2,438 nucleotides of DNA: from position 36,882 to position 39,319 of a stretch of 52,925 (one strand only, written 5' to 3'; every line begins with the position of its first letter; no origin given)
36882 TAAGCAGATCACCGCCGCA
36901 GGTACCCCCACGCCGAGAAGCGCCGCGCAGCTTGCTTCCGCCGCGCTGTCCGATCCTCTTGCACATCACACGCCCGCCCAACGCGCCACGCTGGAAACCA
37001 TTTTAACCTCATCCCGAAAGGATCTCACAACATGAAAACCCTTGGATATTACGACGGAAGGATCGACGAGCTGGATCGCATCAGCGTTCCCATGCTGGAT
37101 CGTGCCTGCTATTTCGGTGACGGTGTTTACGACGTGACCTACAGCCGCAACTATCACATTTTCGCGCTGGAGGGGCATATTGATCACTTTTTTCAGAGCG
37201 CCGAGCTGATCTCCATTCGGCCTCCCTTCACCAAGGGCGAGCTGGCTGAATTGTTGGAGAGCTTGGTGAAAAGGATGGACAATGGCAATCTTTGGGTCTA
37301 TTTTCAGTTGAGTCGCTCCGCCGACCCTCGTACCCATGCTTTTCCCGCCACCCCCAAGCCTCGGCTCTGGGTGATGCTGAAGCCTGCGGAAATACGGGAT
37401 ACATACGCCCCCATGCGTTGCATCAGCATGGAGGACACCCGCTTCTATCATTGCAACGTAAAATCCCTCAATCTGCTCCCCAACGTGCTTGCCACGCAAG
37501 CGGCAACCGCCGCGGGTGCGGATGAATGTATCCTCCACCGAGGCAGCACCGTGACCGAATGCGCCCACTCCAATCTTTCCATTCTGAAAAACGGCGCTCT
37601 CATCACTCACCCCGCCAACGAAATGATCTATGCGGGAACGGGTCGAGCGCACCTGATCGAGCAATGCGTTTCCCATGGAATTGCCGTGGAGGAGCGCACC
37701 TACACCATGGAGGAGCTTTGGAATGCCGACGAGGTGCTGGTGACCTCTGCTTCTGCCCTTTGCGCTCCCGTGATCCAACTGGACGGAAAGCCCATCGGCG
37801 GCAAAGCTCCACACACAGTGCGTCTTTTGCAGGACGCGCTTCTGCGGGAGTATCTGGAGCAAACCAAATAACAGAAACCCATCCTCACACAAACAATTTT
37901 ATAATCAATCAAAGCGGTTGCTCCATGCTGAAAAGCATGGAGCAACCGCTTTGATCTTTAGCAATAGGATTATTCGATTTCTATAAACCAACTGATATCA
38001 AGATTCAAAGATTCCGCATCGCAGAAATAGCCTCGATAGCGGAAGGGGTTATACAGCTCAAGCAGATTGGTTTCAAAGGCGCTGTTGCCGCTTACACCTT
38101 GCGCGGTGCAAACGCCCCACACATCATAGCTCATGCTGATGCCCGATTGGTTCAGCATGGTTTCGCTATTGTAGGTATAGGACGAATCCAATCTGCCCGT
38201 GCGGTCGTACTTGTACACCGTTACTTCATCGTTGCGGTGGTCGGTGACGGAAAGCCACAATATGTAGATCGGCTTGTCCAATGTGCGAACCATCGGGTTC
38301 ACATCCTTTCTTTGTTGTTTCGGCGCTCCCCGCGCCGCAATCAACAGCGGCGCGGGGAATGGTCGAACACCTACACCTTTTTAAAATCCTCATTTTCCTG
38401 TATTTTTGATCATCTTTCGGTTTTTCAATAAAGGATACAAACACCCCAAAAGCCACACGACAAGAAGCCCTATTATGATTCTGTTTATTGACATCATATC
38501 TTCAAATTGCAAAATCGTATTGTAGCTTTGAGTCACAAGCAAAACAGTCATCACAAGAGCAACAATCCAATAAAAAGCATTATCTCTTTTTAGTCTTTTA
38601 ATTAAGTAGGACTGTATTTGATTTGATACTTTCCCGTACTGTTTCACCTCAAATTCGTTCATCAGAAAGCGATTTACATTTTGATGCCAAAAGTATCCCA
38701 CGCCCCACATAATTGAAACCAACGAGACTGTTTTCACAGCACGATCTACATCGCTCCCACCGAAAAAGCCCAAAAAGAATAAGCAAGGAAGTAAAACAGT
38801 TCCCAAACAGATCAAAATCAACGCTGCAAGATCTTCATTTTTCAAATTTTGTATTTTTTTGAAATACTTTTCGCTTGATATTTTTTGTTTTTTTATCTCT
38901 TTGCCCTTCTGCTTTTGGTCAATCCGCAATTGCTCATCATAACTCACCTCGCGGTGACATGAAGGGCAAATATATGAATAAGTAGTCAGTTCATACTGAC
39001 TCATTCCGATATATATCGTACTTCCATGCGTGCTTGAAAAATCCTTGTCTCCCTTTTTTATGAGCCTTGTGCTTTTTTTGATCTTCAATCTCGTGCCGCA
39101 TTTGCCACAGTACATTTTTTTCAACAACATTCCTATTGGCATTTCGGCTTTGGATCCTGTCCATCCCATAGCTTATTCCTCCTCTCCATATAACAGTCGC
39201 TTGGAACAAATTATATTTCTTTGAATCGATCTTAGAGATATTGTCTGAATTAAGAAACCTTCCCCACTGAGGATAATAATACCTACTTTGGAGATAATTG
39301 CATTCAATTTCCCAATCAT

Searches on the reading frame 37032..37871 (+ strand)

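Call 77: search_protein_families(library=pfam, proteins=[window:37032-37871:+], max_evalue=0.00001)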
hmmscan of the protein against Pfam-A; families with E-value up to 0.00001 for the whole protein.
window:37032-37871:+ (279 aa): 1 family
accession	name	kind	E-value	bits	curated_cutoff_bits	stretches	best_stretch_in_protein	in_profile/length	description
PF01063.24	Aminotran_4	-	1.7e-39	136.4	28.5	1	31-248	1-221/223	Amino-transferase class IV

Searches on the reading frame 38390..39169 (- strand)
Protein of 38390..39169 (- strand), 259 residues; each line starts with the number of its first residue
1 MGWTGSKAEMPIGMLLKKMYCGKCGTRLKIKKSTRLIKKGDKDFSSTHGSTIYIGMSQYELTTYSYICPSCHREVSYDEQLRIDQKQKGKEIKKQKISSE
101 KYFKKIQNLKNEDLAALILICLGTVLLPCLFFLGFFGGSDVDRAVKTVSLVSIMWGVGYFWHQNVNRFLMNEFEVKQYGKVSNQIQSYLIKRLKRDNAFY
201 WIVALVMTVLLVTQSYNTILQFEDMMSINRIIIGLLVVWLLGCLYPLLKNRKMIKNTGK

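Call 3: search_protein_families(library=pfam, proteins=[window:38390-39169:-], max_evalue=1)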
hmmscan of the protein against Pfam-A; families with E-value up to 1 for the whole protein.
window:38390-39169:- (259 aa): 14 families
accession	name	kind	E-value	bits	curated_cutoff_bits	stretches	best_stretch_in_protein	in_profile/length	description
PF17283.8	Zn_ribbon_SprT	-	0.0043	17.5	28.1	1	63-77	2-16/38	SprT-like zinc ribbon domain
PF12773.13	DZR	-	0.0061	17.1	27.3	1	19-79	13-38/45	Double zinc ribbon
PF24046.1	At4g08330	-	0.015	15.8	27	1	18-48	8-39/129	At4g08330 beta-tent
PF25164.1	CoiA_N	-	0.033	14.1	26.3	1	64-75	16-27/50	Competence protein CoiA, N-terminal domain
PF09297.16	Zn_ribbon_NUD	-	0.05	13.8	24.8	1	20-33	5-18/32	NADH pyrophosphatase zinc ribbon domain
PF03604.18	Zn_ribbon_RPAB4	-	0.055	13.6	24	0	21-32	3-14/32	DNA directed RNA polymerase, 7 kDa subunit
PF14353.12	CpXC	-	0.065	13.7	25.4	0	64-88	36-60/121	CpXC protein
PF06738.18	ThrE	-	0.08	12.8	26.3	1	90-171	80-161/241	Putative threonine/serine exporter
PF13240.11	Zn_Ribbon_1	-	0.084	13.1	25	0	19-28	14-23/23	zinc-ribbon domain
PF19134.6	DUF5817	-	0.11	12.9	31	1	18-43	21-46/57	Domain of unknown function (DUF5817)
PF24441.1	DUF7560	-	0.14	12.4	27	0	62-82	2-22/44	Family of unknown function (DUF7560)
PF01757.29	Acyl_transf_3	-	0.48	9.9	31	0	116-256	152-274/326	Acyltransferase domain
PF09538.15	FYDLN_acid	-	0.55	11.4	23.9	0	59-107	20-68/105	Protein of unknown function (FYDLN_acid)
PF04032.22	Rpr2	-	0.88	10.3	29.3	0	7-71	34-89/90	RNAse P Rpr2/Rpp21/SNM1 subunit domain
